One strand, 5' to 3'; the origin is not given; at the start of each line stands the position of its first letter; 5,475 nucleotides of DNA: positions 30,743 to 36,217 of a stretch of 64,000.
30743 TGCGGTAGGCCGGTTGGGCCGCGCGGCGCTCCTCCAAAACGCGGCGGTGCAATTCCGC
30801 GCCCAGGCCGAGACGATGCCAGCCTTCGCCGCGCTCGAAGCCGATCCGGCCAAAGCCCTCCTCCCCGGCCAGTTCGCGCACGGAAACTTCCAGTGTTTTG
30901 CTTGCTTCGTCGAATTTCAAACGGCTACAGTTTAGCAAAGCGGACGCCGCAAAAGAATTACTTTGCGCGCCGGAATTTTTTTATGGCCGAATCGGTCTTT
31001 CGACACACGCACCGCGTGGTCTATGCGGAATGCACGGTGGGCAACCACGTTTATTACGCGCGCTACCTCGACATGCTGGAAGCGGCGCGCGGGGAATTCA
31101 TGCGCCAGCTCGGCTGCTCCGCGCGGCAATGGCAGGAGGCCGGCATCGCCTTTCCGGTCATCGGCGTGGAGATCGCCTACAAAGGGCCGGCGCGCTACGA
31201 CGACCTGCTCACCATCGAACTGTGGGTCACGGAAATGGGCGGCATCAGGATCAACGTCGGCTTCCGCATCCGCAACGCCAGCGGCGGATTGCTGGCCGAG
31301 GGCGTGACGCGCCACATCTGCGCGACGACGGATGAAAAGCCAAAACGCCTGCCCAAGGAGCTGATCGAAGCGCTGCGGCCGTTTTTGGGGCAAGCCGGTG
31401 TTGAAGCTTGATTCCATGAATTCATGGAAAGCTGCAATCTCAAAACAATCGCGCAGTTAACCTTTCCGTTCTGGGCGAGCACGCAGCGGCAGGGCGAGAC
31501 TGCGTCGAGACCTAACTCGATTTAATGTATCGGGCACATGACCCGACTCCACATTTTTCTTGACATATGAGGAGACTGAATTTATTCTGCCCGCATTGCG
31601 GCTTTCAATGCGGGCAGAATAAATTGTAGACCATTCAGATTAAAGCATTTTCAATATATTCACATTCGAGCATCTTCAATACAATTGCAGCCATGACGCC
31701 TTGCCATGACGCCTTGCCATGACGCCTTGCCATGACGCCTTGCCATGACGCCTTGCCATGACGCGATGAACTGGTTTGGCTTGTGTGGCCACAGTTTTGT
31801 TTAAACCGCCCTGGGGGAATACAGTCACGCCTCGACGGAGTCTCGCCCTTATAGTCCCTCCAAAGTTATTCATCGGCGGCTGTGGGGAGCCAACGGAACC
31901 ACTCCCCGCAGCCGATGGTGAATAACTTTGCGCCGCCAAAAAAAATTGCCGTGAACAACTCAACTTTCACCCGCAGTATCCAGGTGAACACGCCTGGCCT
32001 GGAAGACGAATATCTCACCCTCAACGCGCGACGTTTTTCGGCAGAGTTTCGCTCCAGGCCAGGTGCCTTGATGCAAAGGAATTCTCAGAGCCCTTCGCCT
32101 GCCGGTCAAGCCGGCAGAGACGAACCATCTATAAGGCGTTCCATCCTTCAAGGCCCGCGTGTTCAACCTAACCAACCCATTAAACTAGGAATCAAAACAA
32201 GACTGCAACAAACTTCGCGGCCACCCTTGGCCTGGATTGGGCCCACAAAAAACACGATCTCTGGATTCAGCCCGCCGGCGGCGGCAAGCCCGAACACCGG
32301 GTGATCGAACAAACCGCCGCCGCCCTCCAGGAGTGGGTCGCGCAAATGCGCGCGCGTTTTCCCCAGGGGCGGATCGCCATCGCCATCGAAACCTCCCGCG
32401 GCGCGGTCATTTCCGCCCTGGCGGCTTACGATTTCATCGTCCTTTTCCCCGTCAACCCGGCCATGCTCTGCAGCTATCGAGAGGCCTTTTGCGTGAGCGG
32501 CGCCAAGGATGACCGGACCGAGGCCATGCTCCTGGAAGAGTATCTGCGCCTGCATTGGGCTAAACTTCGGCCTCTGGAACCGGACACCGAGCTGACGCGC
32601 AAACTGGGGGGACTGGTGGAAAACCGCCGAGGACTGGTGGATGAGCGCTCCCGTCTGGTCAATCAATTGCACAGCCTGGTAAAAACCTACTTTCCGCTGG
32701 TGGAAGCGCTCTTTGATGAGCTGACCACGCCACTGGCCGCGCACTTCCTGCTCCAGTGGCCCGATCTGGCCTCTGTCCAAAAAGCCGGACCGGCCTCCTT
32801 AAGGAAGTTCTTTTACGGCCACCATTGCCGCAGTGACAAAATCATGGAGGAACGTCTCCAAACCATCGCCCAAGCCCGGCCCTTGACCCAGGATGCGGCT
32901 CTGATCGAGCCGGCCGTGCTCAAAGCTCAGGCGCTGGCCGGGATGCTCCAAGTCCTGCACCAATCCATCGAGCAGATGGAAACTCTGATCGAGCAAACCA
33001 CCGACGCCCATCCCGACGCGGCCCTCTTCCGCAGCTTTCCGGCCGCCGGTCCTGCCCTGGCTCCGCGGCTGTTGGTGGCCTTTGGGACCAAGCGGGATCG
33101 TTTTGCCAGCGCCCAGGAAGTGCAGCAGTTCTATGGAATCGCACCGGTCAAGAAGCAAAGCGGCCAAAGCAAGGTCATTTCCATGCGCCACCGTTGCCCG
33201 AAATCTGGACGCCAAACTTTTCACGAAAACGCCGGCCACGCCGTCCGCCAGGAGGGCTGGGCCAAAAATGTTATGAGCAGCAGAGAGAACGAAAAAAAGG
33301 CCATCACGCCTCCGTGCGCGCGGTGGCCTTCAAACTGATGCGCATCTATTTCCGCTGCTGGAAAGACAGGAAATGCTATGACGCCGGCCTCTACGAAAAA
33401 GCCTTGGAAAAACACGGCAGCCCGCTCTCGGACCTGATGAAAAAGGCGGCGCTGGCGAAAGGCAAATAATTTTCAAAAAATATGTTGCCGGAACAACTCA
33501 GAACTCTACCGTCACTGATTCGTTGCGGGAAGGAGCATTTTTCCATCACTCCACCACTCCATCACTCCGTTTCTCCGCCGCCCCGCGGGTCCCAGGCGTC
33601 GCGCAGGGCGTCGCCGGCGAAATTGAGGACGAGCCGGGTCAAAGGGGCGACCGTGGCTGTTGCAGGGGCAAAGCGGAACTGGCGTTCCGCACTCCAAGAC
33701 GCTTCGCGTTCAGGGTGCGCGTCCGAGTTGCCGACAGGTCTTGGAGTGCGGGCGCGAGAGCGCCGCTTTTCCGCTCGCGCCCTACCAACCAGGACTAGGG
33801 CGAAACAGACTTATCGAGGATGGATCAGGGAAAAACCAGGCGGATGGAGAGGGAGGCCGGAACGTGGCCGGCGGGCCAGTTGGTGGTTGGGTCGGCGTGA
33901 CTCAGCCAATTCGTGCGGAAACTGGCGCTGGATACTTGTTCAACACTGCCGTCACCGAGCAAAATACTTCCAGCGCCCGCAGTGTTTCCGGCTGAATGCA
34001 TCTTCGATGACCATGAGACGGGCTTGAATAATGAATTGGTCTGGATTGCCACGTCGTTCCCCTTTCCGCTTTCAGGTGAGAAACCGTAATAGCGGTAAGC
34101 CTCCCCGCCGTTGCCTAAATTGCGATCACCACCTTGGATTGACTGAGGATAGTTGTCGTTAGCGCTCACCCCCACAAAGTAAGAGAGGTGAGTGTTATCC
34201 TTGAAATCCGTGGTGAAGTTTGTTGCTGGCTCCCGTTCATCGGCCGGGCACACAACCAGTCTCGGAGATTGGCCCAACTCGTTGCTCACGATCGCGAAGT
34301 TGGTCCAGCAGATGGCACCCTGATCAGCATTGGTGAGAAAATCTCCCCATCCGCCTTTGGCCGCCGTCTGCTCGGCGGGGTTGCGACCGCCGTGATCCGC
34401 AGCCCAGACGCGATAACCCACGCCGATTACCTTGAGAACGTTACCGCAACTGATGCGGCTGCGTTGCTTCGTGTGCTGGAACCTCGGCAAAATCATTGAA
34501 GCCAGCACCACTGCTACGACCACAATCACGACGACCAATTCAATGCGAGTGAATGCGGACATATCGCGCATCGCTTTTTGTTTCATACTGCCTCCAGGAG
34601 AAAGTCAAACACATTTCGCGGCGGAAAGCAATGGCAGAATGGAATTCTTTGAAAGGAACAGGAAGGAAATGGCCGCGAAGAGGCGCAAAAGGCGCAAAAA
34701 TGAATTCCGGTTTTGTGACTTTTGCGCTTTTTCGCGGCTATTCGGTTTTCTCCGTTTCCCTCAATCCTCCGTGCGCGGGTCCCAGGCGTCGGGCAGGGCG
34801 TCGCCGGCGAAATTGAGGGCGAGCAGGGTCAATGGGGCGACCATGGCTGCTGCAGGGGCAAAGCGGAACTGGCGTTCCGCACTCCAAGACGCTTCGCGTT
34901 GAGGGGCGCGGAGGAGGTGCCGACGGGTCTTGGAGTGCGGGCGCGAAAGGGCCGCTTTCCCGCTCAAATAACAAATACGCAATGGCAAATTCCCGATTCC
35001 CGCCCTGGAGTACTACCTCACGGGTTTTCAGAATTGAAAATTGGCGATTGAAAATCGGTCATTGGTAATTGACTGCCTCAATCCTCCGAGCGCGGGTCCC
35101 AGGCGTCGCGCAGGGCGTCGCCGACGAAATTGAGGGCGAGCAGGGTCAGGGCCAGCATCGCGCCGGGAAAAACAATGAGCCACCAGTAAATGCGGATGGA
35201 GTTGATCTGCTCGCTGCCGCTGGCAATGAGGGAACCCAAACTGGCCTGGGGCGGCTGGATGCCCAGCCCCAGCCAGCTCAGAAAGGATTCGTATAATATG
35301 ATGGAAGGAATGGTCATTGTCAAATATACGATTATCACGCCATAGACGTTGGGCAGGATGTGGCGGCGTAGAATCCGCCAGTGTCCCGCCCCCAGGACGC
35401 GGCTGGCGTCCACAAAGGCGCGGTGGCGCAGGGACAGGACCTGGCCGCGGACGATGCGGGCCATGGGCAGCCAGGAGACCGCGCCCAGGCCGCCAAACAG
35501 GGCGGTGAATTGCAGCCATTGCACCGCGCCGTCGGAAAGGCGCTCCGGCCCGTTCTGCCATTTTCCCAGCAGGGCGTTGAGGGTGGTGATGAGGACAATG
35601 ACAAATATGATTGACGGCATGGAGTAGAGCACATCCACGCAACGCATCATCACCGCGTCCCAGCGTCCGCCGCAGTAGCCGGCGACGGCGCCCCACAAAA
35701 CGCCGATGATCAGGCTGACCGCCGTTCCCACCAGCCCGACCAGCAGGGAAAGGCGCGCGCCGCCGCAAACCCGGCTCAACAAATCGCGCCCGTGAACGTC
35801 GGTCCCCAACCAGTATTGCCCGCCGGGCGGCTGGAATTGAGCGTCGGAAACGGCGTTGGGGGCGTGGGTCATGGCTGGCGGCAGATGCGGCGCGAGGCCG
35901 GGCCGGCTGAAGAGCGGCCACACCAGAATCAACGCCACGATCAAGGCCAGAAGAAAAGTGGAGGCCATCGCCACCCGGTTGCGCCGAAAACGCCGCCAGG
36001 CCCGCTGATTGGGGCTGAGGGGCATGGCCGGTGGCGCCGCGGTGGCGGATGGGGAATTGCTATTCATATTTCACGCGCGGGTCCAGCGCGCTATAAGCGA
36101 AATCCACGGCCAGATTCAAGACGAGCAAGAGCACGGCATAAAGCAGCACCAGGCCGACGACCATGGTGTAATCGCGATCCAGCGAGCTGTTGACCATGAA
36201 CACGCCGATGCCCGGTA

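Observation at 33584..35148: Serial duplication of the oppC 3' end around REP and pilin cargo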

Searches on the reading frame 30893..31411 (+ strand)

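Call 5: search_protein_families(library=pfam, proteins=[window:30893-31411:+])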
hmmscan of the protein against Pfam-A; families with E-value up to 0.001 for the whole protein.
window:30893-31411:+ (172 aa): 2 families
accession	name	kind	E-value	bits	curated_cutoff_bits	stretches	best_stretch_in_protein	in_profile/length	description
PF13279.12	4HBT_2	-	1.3e-14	55.1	25.5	1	46-161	5-122/122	Thioesterase-like superfamily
PF03061.28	4HBT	-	2.8e-13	50.4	20.6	1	50-134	1-78/79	Thioesterase superfamily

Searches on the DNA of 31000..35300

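Call 22: search_rna_families(source=window, start=31000, end=35300, threshold=evalue, max_evalue=1)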
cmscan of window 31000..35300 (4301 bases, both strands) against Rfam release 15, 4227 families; matches with E-value up to 1: 2.
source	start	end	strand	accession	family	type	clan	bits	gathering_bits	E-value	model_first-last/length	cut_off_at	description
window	34669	34741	-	RF04210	MIR8643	Gene; miRNA;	-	23.7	135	0.16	1-150/150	no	MIR8643 microRNA precursor family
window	34656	34744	-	RF00766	mir-335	Gene; miRNA;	-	23.3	64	0.078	1-92/92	no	mir-335 microRNA precursor family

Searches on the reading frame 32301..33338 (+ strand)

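Call 5: search_protein_families(library=pfam, proteins=[window:32301-33338:+])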
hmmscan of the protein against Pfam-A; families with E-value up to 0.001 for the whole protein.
window:32301-33338:+ (345 aa): 2 families
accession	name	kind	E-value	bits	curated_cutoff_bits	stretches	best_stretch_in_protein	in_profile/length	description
PF01548.23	DEDD_Tnp_IS110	-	4.1e-18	66.1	29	1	2-132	27-155/155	Transposase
PF02371.22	Transposase_20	-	3.1e-12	47.1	21.3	1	241-323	2-84/87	Transposase IS116/IS110/IS902 family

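Call 41: search_protein_families(library=ncbifam, proteins=[window:32301-33338:+], max_evalue=0.01)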
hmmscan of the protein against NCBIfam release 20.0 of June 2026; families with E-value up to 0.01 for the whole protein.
window:32301-33338:+ (345 aa): 3 families
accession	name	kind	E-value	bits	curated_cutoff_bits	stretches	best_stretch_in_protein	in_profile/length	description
NF033542.1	transpos_IS110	equivalog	7.1e-30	104.3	140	1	5-322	35-301/343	IS110 family RNA-guided transposase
NF051857.1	transpos_IS110_2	equivalog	2.1e-06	27.1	180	1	48-292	79-321/393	IS110 family transposase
NF052498.1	TIGR_Tas_endo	equivalog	5.5e-05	23.2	100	1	179-290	9-114/215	TIGR-Tas system RNA-guided endonuclease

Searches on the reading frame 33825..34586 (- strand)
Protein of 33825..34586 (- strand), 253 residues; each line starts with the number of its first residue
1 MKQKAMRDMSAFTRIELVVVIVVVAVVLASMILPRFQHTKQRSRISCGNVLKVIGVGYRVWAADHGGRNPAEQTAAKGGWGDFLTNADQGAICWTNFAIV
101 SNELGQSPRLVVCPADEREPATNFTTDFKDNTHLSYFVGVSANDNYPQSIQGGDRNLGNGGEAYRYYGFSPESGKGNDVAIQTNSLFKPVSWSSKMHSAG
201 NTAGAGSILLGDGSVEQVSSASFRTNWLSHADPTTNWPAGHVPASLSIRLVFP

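Call 5: search_protein_families(library=pfam, proteins=[window:33825-34586:-])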
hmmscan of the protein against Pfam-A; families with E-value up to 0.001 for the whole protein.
window:33825-34586:- (253 aa): 0 families

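Call 41: search_protein_families(library=ncbifam, proteins=[window:33825-34586:-], max_evalue=0.01)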
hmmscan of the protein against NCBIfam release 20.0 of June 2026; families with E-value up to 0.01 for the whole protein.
window:33825-34586:- (253 aa): 2 families
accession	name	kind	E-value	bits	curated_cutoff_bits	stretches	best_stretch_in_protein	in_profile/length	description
NF040999.1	pilin_ComGC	equivalog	0.0023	18.1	75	1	10-68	2-59/84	competence type IV pilus major pilin ComGC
TIGR01710.1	typeII_sec_gspG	equivalog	0.0054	16.8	88.85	1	11-46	2-36/134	type II secretion system major pseudopilin GspG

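Call 60: search_protein_families(library=pfam, proteins=[window:33825-34586:-], max_evalue=10)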
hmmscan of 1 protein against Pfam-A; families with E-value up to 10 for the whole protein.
window:33825-34586:- (253 aa): 2 families
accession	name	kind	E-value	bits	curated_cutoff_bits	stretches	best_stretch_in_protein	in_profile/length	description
PF15820.10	ECSCR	-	0.044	14.1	27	1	9-42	22-55/104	Endothelial cell-specific chemotaxis regulator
PF07963.17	N_methyl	-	0.15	12.1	21.2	1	10-31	5-26/27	Prokaryotic N-terminal methylation motif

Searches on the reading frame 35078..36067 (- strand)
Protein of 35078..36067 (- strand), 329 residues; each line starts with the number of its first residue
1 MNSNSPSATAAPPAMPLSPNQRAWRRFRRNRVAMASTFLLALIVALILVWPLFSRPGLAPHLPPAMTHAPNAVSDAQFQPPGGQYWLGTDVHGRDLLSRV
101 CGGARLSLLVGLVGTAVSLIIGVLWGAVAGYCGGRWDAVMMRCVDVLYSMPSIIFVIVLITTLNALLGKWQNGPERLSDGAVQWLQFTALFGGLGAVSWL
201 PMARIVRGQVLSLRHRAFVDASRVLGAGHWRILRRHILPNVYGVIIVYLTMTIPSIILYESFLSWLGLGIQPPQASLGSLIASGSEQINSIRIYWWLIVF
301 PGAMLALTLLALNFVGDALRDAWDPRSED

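Call 5: search_protein_families(library=pfam, proteins=[window:35078-36067:-])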
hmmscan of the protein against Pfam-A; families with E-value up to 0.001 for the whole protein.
window:35078-36067:- (329 aa): 2 families
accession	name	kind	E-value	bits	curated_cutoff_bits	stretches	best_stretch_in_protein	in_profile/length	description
PF00528.27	BPD_transp_1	-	1.1e-33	117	26.4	1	122-326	1-181/184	Binding-protein-dependent transport system inner membrane component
PF12911.12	OppC_N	-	1e-10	41.7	23.9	1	18-64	1-42/53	N-terminal TM domain of oligopeptide transport permease C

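Call 41: search_protein_families(library=ncbifam, proteins=[window:35078-36067:-], max_evalue=0.01)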
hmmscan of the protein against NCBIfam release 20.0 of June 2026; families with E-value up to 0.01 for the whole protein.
window:35078-36067:- (329 aa): 24 families
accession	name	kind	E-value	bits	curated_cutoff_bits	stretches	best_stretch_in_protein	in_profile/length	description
NF045476.1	Opp4C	equivalog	3.2e-79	266.1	350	1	18-326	1-278/278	oligopeptide ABC transporter permease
NF011935.0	PRK15406.1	equivalog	9.8e-74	248.8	433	2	190-326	167-300/302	oligopeptide ABC transporter permease OppC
NF045475.1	Opp3C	equivalog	5.4e-72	242.7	450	2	196-326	199-326/328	oligopeptide ABC transporter permease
NF045474.1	Opp2C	equivalog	2.9e-61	207.1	300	2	194-324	109-236/236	nickel transporter permease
TIGR02790.1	nickel_nikC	equivalog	3.5e-57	193.9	358.45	2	196-323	133-257/258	nickel ABC transporter permease subunit NikC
NF045473.1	Opp1C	equivalog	4e-55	187.1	350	2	197-326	140-266/267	nickel/cobalt ABC transporter permease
NF011662.0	PRK15082.1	equivalog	6.5e-55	186.6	484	2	201-327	177-300/303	glutathione ABC transporter permease GsiD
NF007376.0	PRK09881.1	equivalog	2.4e-53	181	434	2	203-327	172-293/298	D,D-dipeptide ABC transporter permease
NF008160.0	PRK10913.1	equivalog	2.6e-52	178.1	483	2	8-163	9-157/300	dipeptide ABC transporter permease DppC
NF007738.0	PRK10417.1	equivalog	7.7e-51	173.2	335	2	199-326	146-270/277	nickel ABC transporter permease subunit NikC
NF043080.1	MMSYN1_0166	equivalog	1.1e-46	159.3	370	2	188-327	165-305/307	oligopeptide ABC transporter permease OppC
NF047573.1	opine_perm_CntC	exception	9.8e-40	136.6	440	2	27-164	5-131/271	staphylopine uptake ABC transporter permease subunit CntC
NF011596.0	PRK15021.1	subfamily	7e-31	107.5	439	1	78-326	114-338/341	microcin C ABC transporter permease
NF011691.0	PRK15111.1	equivalog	3.9e-26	92.3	379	2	18-164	14-155/296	putrescine export ABC transporter permease SapC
NF045470.1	Opp2B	equivalog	2.7e-10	39.9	350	1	94-269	81-255/300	nickel ABC transporter permease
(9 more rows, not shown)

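Call 72: find_related_loci(query=window:35078-36067:-, collection=genome_contigs, flank=3000)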
Query window:35078-36067:- (329 aa) in genome_contigs; peptide patterns used: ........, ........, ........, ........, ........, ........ (x = any residue, [..] = any of these).
304 stretches matched a pattern; 204 encode a relative of the query (tblastn E <= 1e-3); the best 80 are kept; 80 distinct loci.
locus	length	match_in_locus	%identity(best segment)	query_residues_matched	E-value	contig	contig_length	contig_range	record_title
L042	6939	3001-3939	95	17-329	1e-179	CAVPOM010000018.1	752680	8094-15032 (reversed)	MAG: uncultured Verrucomicrobiae bacterium isolate MFD00008.bin.2.151 genome assembly, contig: contig_56478, whole genom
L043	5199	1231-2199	83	7-329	5e-175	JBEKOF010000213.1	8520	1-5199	MAG: Verrucomicrobiota bacterium isolate SPRUCE 434 SPRUCE_434_213, whole genome shotgun sequence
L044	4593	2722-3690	83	7-329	1e-178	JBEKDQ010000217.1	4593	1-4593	MAG: Desulfobaccales bacterium isolate SPRUCE 187 SPRUCE_187_217, whole genome shotgun sequence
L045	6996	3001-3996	89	1-328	2e-169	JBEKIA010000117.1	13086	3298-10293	MAG: Verrucomicrobiota bacterium isolate SPRUCE 28 SPRUCE_28_117, whole genome shotgun sequence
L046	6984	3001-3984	73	1-328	4e-149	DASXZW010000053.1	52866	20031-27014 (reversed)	MAG TPA_asm: Verrucomicrobiia bacterium isolate SMAG_U4863 k141_2817780, whole genome shotgun sequence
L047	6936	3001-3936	78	18-329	1e-148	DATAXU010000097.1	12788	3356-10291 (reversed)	MAG TPA_asm: Verrucomicrobiia bacterium isolate SMAG_U5661 k141_1812650, whole genome shotgun sequence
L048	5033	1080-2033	74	11-328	8e-148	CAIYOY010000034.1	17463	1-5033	MAG: uncultured Verrucomicrobiales bacterium isolate Umea3_bin-0111 genome assembly, contig: bin-0111:034/427, whole gen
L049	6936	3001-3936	75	16-328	1e-143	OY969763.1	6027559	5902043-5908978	MAG: uncultured Verrucomicrobiae bacterium isolate MFD04967.bin.c.2 genome assembly, chromosome: 1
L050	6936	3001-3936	82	17-328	1e-141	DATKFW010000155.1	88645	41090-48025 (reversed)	MAG TPA_asm: Candidatus Baltobacteraceae bacterium isolate SMAG_U14535 k141_814944, whole genome shotgun sequence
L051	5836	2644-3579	79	17-328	2e-142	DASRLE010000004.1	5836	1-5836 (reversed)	MAG TPA_asm: Candidatus Saccharimonadales bacterium isolate SMAG_U10180 k141_280403, whole genome shotgun sequence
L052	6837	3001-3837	76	50-328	5e-139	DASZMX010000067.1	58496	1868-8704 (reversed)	MAG TPA_asm: Verrucomicrobiia bacterium isolate SMAG_U5902 k141_3942156, whole genome shotgun sequence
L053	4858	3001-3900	72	17-328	5e-139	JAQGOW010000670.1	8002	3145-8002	MAG: Verrucomicrobiales bacterium isolate RYN_623 scaffold_4103880, whole genome shotgun sequence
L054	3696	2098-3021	70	4-328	4e-139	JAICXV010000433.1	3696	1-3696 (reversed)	MAG: Verrucomicrobiia bacterium isolate LS_FP_2_bin.140 k141_739682_length_3696_cov_8.0000, whole genome shotgun sequenc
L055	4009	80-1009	73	17-328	3e-135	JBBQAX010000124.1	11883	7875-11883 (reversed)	MAG: Verrucomicrobiota bacterium isolate Co_metawrap_1426 Cmw_1426_k141_24949605_length_11883_cov_8.8210, whole genome s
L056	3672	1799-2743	73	13-329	2e-137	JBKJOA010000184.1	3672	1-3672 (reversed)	MAG: Limisphaerales bacterium isolate ant_bin.391 k117_5670922, whole genome shotgun sequence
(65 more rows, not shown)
